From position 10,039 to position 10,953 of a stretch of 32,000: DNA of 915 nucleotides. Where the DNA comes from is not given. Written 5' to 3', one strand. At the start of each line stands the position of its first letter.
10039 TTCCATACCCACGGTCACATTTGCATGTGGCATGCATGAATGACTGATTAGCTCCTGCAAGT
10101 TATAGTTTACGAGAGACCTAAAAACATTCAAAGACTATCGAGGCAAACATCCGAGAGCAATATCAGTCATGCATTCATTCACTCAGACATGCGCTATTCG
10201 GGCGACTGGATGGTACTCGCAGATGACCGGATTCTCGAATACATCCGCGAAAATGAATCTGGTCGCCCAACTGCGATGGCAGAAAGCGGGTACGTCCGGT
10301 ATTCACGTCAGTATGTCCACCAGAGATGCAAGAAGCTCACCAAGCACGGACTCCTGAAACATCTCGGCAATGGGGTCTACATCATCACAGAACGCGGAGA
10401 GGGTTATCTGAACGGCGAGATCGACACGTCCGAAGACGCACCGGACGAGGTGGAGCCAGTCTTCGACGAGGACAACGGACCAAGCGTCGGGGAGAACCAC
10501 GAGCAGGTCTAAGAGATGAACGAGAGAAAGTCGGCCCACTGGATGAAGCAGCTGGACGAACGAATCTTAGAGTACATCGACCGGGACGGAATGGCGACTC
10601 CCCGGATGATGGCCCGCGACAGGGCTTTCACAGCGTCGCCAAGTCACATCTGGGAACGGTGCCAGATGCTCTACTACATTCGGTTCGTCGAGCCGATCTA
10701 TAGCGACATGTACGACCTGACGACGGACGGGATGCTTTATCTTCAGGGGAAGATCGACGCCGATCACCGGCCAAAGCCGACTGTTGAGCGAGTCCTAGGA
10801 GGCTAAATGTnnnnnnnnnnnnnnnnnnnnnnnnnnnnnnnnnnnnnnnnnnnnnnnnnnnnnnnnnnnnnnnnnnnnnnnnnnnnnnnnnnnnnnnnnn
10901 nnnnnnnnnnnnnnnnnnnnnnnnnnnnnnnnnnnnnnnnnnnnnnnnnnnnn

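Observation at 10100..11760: Prophage-borne cassette: tandem PhiH1-repressor-like wHTH genes followed by a Ymh/TIGR02391-type HEPN protein with a novel N-terminal domain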

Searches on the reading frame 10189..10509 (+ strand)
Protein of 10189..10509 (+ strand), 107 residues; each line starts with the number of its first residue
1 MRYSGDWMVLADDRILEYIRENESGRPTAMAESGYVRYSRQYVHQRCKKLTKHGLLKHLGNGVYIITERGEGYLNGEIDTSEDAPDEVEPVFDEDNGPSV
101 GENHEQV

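Call 3: search_protein_families(library=pfam, proteins=[window:10189-10509:+], max_evalue=1)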
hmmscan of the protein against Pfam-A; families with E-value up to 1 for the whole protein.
window:10189-10509:+ (107 aa): 7 families
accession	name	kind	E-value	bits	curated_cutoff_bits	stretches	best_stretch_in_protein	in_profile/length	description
PF14338.12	Mrr_N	-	0.00071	20.1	29.5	1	30-74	41-85/87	Mrr N-terminal domain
PF14190.11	DUF4313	-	0.015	15.6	27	1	14-54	54-96/104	Domain of unknown function (DUF4313)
PF14947.12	HTH_45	-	0.02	15.3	25.5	1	15-74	11-66/77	Winged helix-turn-helix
PF22381.2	Staph_reg_Sar_Rot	-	0.033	14.7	27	1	12-57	16-59/85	Transcriptional regulator SarA/Rot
PF12802.13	MarR_2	-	0.038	14.6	27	1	15-57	10-51/61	MarR family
PF13412.12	HTH_24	-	0.049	13.7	21.9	1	38-57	29-48/48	Winged helix-turn-helix DNA-binding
PF08279.18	HTH_11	-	0.19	12.1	25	1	39-73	28-54/55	HTH domain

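Call 4: search_protein_families(library=ncbifam, proteins=[window:10189-10509:+], max_evalue=1)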
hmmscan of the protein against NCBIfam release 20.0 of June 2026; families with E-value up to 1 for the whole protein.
window:10189-10509:+ (107 aa): 1 family
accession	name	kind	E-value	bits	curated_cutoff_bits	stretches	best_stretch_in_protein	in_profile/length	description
NF053610.1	Sso10a_fam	subfamily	0.0067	16.4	60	1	15-74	10-64/64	Sso10a family chromatin protein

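Call 5: search_protein_families(library=padloc, proteins=[window:10189-10509:+], max_evalue=1)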
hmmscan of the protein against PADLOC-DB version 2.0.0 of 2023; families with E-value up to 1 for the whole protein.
window:10189-10509:+ (107 aa): 6 families
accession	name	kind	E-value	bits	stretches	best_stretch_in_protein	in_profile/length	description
PDLC02236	AbiEi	-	8.9e-05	20.2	1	15-68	2-56/207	AbiEi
PDLC02226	AbiEi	-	0.0049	14.7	1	12-66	4-57/202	AbiEi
PDLC02267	AbiEi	-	0.021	12.2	1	35-71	29-65/252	AbiEi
PDLC02251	AbiEi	-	0.023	12.2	1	37-83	32-75/230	AbiEi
PDLC02235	AbiEi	-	0.029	12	1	28-69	21-65/240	AbiEi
PDLC02244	AbiEi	-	0.055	10.8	1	47-70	36-59/292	AbiEi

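Call 15: find_homologous_proteins(query=window:10189-10509:+, max_evalue=0.001)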
Query window:10189-10509:+ (107 aa): 296 proteins with E <= 0.001 among 296 candidates; the best 120 are listed.
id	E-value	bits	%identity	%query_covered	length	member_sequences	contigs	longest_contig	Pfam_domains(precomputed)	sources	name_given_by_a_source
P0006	1.5e-54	201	86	100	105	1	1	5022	-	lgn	-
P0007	1.4e-50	188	78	100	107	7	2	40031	-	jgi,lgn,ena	-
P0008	2.1e-50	187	82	100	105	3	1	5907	-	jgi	jgi:predicted transcriptional regulator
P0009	2.6e-50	187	79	100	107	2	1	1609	-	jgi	jgi:predicted transcriptional regulator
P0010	3.9e-50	187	80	100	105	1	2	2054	-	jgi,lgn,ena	jgi:predicted transcriptional regulator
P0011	5.5e-50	186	80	100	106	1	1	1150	-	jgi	-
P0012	9.9e-50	185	79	100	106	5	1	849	-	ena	-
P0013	1.0e-49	185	84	93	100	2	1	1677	-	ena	-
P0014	2.3e-49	184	79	100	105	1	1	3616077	-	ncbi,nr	ncbi:helix-turn-helix domain-containing protein [Haloarculaceae archaeon H-GB11]|nr:helix-turn-helix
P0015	5.4e-49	183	81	93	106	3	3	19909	-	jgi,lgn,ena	-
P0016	1.0e-48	182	77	100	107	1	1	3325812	-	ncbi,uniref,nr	ncbi:MarR family transcriptional regulator [Halomicrobium mukohataei]|uniref:MarR family transcripti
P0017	2.6e-48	181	84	92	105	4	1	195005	-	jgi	-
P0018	2.9e-48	181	77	100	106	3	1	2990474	-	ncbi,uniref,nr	ncbi:MarR family transcriptional regulator [Haloarcula hispanica]|uniref:MarR family transcriptional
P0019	4.1e-48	180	79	100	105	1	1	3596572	-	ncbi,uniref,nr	ncbi:MarR family transcriptional regulator [Haloarcula sp. JP-L23]|uniref:MarR family transcriptiona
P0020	4.9e-48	180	78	100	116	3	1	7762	-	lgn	-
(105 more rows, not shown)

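Call 17: find_related_loci(query=window:10189-10509:+, collection=genome_contigs, flank=6000)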
Query window:10189-10509:+ (107 aa) in genome_contigs; peptide patterns used: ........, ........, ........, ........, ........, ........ (x = any residue, [..] = any of these).
137 stretches matched a pattern; 21 encode a relative of the query (tblastn E <= 1e-3); 21 distinct loci.
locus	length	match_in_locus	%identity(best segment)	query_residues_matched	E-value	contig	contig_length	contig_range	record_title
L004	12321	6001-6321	76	1-107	4e-54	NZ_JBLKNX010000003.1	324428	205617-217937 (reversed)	Halosimplex halobium strain GDY60 GDY60_ctg03, whole genome shotgun sequence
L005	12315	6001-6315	76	1-107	1e-51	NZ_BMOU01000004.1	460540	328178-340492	Haloarcula pellucida strain JCM 17820 sequence04, whole genome shotgun sequence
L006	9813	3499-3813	73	1-106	3e-49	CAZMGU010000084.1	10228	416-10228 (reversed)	MAG TPA_asm: uncultured Halobacteriales archaeon isolate binchicken_co207_47 genome assembly, contig: NODE_7608_length_1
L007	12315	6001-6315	74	1-107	8e-49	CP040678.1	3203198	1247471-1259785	Halostella pelagica strain DL-M4 chromosome, complete genome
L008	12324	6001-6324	69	1-107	2e-46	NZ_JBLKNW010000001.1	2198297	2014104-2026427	Halosimplex amylolyticum strain DYHT-AS-1 DYHTAS1_ctg01, whole genome shotgun sequence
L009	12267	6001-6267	81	1-89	2e-46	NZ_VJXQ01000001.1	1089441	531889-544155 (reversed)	Halobellus captivus strain ZY21 scaffold1, whole genome shotgun sequence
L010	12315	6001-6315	67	1-107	1e-45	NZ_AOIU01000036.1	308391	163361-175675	Halosimplex carlsbadense 2-9-1 strain 2/9/2001 contig_36, whole genome shotgun sequence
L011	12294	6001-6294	74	1-99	4e-45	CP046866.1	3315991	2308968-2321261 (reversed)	Salinibaculum litoreum strain HD8-45 chromosome, complete genome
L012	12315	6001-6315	82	1-107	8e-56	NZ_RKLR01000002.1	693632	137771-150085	Haloarcula rubra strain F13 NODE_2_length_693632_cov_44.594020, whole genome shotgun sequence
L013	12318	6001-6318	61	1-107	3e-38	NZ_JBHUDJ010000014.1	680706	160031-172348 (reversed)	Halorientalis brevis strain CGMCC 1.12125 platanus_K_17_124_14, whole genome shotgun sequence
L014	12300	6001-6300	58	1-95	6e-36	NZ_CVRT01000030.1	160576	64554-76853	Halorubrum sp. SD626R, whole genome shotgun sequence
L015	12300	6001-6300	57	1-106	9e-36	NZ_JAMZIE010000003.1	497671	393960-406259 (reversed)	Halohasta salina strain GSL13 Scaffold3_1, whole genome shotgun sequence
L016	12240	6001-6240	66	1-80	9e-35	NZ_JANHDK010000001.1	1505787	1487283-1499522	Haloplanus ruber strain R35 Scaffold1_1, whole genome shotgun sequence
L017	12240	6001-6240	66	1-80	3e-34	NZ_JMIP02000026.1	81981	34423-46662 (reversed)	Halostagnicola sp. A56 27, whole genome shotgun sequence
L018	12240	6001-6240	66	1-80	8e-33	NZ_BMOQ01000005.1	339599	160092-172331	Halarchaeum nitratireducens strain JCM 16331 sequence05, whole genome shotgun sequence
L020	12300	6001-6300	58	1-102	4e-33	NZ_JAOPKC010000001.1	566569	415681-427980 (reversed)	Halapricum hydrolyticum strain HArc-curdl5-1 NODE_1, whole genome shotgun sequence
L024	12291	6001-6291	49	1-97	6e-24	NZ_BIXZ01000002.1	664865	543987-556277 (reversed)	Haloarcula mannanilytica strain MD-130 sequence02, whole genome shotgun sequence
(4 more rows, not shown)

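Call 24: search_protein_families(library=pfam, proteins=[L004:6672-7607:+, L007:6687-7151:+, L008:6886-7299:+, L009:7639-8496:+, L015:6807-9068:+, L015:9114-10193:+, L020:6952-7818:+, L018:7470-8132:-, L011:6620-7801:-, L018:6562-7452:+], max_evalue=0.01)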
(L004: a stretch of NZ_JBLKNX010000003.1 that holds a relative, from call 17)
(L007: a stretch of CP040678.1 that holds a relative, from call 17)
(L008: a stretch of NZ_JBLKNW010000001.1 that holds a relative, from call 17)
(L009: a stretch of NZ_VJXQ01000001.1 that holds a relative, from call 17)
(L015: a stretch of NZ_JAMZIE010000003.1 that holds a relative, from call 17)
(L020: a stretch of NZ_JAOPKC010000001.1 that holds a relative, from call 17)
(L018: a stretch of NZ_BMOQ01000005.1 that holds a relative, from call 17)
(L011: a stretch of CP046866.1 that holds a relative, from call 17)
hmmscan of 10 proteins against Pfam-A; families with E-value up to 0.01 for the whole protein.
L004:6672-7607:+ (312 aa): 0 families

L007:6687-7151:+ (155 aa): 0 families

L008:6886-7299:+ (138 aa): 0 families

L009:7639-8496:+ (286 aa): 3 families
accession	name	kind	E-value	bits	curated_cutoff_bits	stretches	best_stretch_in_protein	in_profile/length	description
PF07332.16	Phage_holin_3_6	-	0.0026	18.3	28.4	1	29-91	47-109/116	Putative Actinobacterial Holin-X, holin superfamily III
PF03186.18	CobD_Cbib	-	0.0027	17.5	34.4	1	8-82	29-107/282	CobD/Cbib protein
PF15186.11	TEX13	-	0.0028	17.8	27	0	179-278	31-128/150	Testis-expressed sequence 13 protein family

L015:6807-9068:+ (754 aa): 1 family
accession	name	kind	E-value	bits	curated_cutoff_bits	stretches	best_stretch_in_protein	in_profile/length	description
PF13589.12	HATPase_c_3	-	0.0006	20.3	25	1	63-174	6-85/137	Histidine kinase-, DNA gyrase B-, and HSP90-like ATPase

L015:9114-10193:+ (360 aa): 5 families
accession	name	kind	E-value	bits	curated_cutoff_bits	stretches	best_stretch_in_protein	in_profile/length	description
PF01555.25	N6_N4_Mtase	-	4.7e-38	131.8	26.7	2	38-203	1-180/221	DNA methylase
PF08241.18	Methyltransf_11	-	2.4e-06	28.5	21.2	0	21-43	44-66/95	Methyltransferase domain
PF01170.24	UPF0020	-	4.1e-06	27.1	22.3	0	22-49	106-133/197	RMKL-like, methyltransferase domain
PF13649.12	Methyltransf_25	-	7.5e-05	23.8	27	0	18-44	45-71/97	Methyltransferase domain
PF13847.12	Methyltransf_31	-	0.00034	20.7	27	0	23-92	58-110/145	Methyltransferase domain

L020:6952-7818:+ (289 aa): 2 families
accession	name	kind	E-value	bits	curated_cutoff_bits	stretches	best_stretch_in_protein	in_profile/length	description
PF24113.1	DUF7387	-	1.9e-14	54.2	27.9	1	210-288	11-85/85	Family of unknown function (DUF7387)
PF03551.20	PadR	-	0.00053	20.4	27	1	99-133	40-74/75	Transcriptional regulator PadR-like family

L018:7470-8132:- (220 aa): 0 families

L011:6620-7801:- (393 aa): 0 families

L018:6562-7452:+ (297 aa): 0 families

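Call 25: search_protein_families(library=padloc, proteins=[L004:6672-7607:+, L007:6687-7151:+, L008:6886-7299:+, L009:7639-8496:+, L015:6807-9068:+, L015:9114-10193:+, L020:6952-7818:+, L018:7470-8132:-, L011:6620-7801:-, L018:6562-7452:+], max_evalue=0.01)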
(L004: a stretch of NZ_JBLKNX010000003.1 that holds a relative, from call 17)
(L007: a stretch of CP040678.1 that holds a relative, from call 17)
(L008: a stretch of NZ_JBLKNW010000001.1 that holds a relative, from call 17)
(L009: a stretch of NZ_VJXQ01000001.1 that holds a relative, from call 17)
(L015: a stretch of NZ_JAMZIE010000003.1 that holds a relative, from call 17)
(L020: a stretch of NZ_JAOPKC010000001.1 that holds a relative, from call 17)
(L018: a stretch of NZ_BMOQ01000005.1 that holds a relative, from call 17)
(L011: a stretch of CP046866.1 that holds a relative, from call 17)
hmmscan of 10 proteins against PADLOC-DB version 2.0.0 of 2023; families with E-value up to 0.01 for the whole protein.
L004:6672-7607:+ (312 aa): 0 families

L007:6687-7151:+ (155 aa): 0 families

L008:6886-7299:+ (138 aa): 0 families

L009:7639-8496:+ (286 aa): 0 families

L015:6807-9068:+ (754 aa): 0 families

L015:9114-10193:+ (360 aa): 51 families (the best 25 are shown)
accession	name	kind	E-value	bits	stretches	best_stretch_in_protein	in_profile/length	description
PDLC03316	MTase_II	-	2.5e-111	370.5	1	16-350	33-367/390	Type II methyltransferase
PDLC03387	MTase_II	-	3.2e-49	165.6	3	33-100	26-93/289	Type II methyltransferase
PDLC03303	MTase_II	-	1.1e-31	108.1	1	33-197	18-177/668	Type II methyltransferase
PDLC03252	MTase_II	-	2.1e-31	107.5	2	33-101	105-173/365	Type II methyltransferase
PDLC03353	MTase_II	-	6.1e-28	96.1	2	33-198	23-202/260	Type II methyltransferase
PDLC03309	MTase_II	-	1.5e-25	87.9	4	101-201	196-298/353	Type II methyltransferase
PDLC03336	MTase_II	-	1.8e-25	87.9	2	4-160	12-186/421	Type II methyltransferase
PDLC03299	MTase_II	-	1.3e-23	82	2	33-160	29-144/296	Type II methyltransferase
PDLC03371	MTase_II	-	2.7e-23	80.8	2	34-200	26-206/260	Type II methyltransferase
PDLC03230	MTase_II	-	1.4e-18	65.3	1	31-162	48-173/360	Type II methyltransferase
PDLC03265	MTase_II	-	8.8e-18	62.8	1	34-132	40-128/333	Type II methyltransferase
PDLC03350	MTase_II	-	5.8e-17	60.1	2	32-198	70-247/312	Type II methyltransferase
PDLC03259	MTase_II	-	2e-16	57.8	1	23-103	6-87/423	Type II methyltransferase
PDLC03216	MTase_II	-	1.7e-15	54.9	2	33-167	26-164/364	Type II methyltransferase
PDLC03320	MTase_II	-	4e-14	50.5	2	33-162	47-163/289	Type II methyltransferase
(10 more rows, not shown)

L020:6952-7818:+ (289 aa): 4 families
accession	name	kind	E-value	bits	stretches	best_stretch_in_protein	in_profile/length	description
PDLC04505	PDC-M19A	-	5.6e-13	47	1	47-185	11-131/294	-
PDLC03184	Specificity_I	-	3.9e-11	40.3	1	55-178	426-545/554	Type I specificity subunit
PDLC02990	DarG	-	2.8e-07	28.3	1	37-155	161-277/329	-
PDLC03872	LmuC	-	0.00063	17.2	1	34-151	53-168/220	-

L018:7470-8132:- (220 aa): 0 families

L011:6620-7801:- (393 aa): 1 family
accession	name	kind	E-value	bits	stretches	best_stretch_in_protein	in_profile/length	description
PDLC03399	REase_II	-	2.2e-33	114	1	71-378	18-328/345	Type II restriction enzyme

L018:6562-7452:+ (297 aa): 0 families

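Call 30: search_dna_similar(query=window:10189-10509:+, collection=phages, mode=protein, max_evalue=0.001, max_rows=30)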
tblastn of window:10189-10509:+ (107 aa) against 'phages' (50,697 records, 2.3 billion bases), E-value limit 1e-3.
Records with a match: 5; places in all: 5; records where one place covers at least 80% of the query: 5.
Best place of each record, by identity: <60% 5.
By first word of the organism name: Haloarcula 3; Halorubrum 2.
By host as written in the record: Haloarcula hispanica 3; - 2.
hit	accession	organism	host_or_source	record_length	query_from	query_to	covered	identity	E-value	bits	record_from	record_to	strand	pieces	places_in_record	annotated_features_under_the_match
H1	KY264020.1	Haloarcula hispanica pleomorphic virus 4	Haloarcula hispanica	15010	1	98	92%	46.9%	2e-13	70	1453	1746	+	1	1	PhiH1-like repressor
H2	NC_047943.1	Haloarcula hispanica pleomorphic virus 4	Haloarcula hispanica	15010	1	98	92%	46.9%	2e-13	70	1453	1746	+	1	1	transcriptional regulator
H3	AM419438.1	Halorubrum virus BJ1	hypersaline lake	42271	1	87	81%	40.2%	2e-5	47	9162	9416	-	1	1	hypothetical protein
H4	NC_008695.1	Halorubrum virus BJ1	hypersaline lake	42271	1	87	81%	40.2%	2e-5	47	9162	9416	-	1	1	transcriptional regulator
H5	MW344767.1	Haloarcula virus Harhisp1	Haloarcula hispanica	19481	2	87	80%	37.2%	2e-4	44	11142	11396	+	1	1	winged helix DNA-binding domain protein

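Call 32: get_annotated_region(hit=H1, flank=8000)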
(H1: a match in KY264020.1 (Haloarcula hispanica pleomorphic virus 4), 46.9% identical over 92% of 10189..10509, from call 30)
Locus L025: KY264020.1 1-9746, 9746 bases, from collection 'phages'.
description: Haloarcula hispanica pleomorphic virus 4 strain 1A_s5a-1/hispanica, complete genome.
organism: Haloarcula hispanica pleomorphic virus 4 (NCBI taxid 1980140)
taxonomy: Viruses; Monodnaviria; Trapavirae; Saleviricota; Huolimaviricetes; Haloruvirales; Pleolipoviridae; Betapleolipovirus; Betapleolipovirus HHPV4
host: Haloarcula hispanica; source: induced from halophilic archaeon; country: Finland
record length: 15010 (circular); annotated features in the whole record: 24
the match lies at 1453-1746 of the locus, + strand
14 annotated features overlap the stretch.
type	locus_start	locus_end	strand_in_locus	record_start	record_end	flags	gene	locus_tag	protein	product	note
CDS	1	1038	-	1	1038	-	-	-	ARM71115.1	integrase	ORF1; putative protein 1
CDS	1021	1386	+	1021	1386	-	-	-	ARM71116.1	hypothetical protein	ORF2; putative protein 2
CDS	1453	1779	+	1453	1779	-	-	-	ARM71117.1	PhiH1-like repressor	ORF3; putative protein 3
CDS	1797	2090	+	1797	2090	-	-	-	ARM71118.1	PhiH1-like repressor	ORF4; putative protein 4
CDS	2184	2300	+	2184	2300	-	-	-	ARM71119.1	hypothetical protein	ORF5; putative protein 5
CDS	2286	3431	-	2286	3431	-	-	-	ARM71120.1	hypothetical protein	ORF6; putative protein 6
CDS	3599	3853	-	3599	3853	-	-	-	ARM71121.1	hypothetical protein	ORF7; putative protein 7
CDS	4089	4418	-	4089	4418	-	-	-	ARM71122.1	hypothetical protein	ORF8; putative protein 8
CDS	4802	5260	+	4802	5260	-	-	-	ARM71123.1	VP9 protein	gene 9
CDS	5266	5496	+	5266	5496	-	-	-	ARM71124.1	hypothetical protein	ORF10; putative protein 10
CDS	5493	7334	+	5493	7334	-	-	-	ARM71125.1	VP11 protein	gene 11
CDS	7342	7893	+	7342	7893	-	-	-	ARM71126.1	hypothetical protein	ORF12; putative protein 12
CDS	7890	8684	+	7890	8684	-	-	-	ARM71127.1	hypothetical protein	ORF13; putative protein 13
CDS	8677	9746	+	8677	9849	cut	-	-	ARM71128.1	hypothetical protein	ORF14; putative protein 14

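Call 62: search_solved_structures(query=window:10189-10509:+, max_evalue=1, show_alignments=1)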
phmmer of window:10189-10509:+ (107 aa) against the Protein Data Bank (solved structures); distinct sequences matched with E-value up to 1: 2.
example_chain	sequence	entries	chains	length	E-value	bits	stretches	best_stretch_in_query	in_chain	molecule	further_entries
3b73_A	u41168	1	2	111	1.1e-22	83.6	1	1-99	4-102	PhiH1 repressor-like protein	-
7pwf_K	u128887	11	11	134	0.61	13.7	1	28-84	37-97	Ribosomal protein S10B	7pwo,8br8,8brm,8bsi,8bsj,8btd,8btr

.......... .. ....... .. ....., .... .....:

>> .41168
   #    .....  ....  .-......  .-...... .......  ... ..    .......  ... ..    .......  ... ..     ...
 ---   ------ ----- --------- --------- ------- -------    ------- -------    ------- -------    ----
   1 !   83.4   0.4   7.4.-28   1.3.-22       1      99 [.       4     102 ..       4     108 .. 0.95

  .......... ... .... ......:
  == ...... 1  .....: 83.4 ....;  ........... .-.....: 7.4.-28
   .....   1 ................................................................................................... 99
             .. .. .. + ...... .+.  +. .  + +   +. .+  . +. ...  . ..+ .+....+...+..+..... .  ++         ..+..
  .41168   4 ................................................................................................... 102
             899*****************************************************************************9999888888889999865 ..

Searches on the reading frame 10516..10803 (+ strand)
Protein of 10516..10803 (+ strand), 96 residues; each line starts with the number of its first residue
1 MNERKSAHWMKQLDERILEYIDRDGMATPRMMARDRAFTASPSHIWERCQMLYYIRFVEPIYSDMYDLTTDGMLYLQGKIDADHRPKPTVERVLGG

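Call 3: search_protein_families(library=pfam, proteins=[window:10516-10803:+], max_evalue=1)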
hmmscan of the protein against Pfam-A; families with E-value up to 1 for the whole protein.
window:10516-10803:+ (96 aa): 1 family
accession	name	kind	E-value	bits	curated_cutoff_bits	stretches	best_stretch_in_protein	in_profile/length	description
PF06772.16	LtrA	-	0.12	12.1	31.9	1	19-57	159-191/356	Bacterial low temperature requirement A protein (LtrA)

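Call 4: search_protein_families(library=ncbifam, proteins=[window:10516-10803:+], max_evalue=1)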
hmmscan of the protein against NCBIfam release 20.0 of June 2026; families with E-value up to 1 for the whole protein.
window:10516-10803:+ (96 aa): 0 families

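Call 5: search_protein_families(library=padloc, proteins=[window:10516-10803:+], max_evalue=1)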
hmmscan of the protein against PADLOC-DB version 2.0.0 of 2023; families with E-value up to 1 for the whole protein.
window:10516-10803:+ (96 aa): 0 families

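Call 63: search_solved_structures(query=window:10516-10803:+, max_evalue=1, show_alignments=1)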
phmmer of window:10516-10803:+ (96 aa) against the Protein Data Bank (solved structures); distinct sequences matched with E-value up to 1: 1.
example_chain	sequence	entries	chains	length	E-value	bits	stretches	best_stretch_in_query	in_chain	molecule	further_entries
3b73_A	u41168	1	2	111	1.3e-07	35.4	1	4-83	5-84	PhiH1 repressor-like protein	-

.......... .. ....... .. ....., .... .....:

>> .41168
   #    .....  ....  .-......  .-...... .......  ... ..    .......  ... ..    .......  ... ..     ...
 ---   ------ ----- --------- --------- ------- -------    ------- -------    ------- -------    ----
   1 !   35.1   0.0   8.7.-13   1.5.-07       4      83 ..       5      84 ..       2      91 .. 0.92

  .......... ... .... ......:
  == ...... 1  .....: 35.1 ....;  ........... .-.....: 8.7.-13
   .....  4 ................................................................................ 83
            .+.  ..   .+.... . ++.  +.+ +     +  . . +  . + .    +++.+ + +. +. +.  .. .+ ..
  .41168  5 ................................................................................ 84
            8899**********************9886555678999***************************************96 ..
